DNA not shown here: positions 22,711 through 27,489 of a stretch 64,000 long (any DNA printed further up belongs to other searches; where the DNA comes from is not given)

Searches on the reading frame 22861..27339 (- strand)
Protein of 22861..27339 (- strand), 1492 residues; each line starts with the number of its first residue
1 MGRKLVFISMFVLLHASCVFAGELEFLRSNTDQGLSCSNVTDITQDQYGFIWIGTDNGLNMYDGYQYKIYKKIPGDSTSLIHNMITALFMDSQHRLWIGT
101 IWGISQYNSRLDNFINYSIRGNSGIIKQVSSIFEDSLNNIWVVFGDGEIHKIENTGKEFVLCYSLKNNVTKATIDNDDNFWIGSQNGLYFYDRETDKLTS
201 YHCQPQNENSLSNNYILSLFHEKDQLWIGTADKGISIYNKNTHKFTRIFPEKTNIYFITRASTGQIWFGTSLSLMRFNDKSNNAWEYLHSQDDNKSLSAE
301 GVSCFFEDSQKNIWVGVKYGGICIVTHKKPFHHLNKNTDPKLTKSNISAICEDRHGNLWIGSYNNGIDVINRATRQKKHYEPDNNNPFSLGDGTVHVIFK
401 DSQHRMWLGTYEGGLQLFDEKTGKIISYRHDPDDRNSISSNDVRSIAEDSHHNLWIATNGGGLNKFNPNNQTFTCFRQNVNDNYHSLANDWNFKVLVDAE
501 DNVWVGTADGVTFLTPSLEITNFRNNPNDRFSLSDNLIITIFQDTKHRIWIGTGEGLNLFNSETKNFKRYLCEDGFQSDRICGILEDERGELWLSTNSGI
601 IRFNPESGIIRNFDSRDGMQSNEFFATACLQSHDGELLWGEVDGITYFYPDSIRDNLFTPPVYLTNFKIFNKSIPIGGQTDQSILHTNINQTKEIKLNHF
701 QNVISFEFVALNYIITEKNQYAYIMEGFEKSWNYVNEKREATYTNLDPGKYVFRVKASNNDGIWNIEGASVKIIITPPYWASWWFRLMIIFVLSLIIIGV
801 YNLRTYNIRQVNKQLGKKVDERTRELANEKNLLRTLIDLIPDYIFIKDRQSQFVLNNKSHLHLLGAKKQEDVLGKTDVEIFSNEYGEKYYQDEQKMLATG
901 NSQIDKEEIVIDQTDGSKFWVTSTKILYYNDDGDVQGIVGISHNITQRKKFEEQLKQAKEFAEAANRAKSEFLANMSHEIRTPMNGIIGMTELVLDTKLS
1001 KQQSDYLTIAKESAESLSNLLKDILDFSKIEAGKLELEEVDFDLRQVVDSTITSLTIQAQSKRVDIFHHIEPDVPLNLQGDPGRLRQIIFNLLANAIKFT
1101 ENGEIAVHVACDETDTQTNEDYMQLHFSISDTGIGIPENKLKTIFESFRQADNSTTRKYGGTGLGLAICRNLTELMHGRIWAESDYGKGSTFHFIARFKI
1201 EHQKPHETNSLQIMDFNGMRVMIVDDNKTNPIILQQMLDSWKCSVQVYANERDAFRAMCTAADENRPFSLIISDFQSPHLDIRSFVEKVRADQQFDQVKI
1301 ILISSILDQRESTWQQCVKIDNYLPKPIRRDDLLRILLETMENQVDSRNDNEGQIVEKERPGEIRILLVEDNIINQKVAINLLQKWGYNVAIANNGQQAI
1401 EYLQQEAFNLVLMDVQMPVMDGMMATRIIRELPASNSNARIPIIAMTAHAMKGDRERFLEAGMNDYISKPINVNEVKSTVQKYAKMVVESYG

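Call 6: search_protein_families(library=pfam, proteins=[window:22861-27339:-], max_evalue=0.0001)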
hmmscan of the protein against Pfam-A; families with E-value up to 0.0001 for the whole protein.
window:22861-27339:- (1492 aa): 10 families
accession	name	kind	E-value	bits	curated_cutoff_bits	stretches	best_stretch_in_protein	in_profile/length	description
PF07494.17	Reg_prop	-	8.2e-52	166.9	20.4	1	342-364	2-24/24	Two component regulator propeller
PF00072.30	Response_reg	-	1.9e-39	134.7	30.2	2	1366-1480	1-110/111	Response regulator receiver domain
PF02518.31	HATPase_c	-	2.9e-31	108.6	26.4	1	1080-1196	1-107/111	Histidine kinase-, DNA gyrase B-, and HSP90-like ATPase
PF00512.31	HisKA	-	1.9e-22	79.5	26.9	1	968-1033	1-66/66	His Kinase A (phospho-acceptor) domain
PF07495.19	Y_Y_Y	-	6.1e-19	68.1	26.6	1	712-775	1-64/65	Y_Y_Y domain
PF08448.16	PAS_4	-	2.7e-13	50.5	23.1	1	838-949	2-109/110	PAS fold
PF13426.13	PAS_9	-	2.9e-11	44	27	1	841-947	1-103/103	PAS domain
PF23748.1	Beta-prop_LRRK2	-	7.6e-09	35.5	26.9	0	375-427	256-308/359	LRRK2 beta propeller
PF08450.18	SGL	-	1.2e-06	28.8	26.3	0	180-270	6-103/246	SMP-30/Gluconolactonase/LRE-like region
PF00989.32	PAS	-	1.7e-06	28.4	22.6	1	832-943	2-111/113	PAS fold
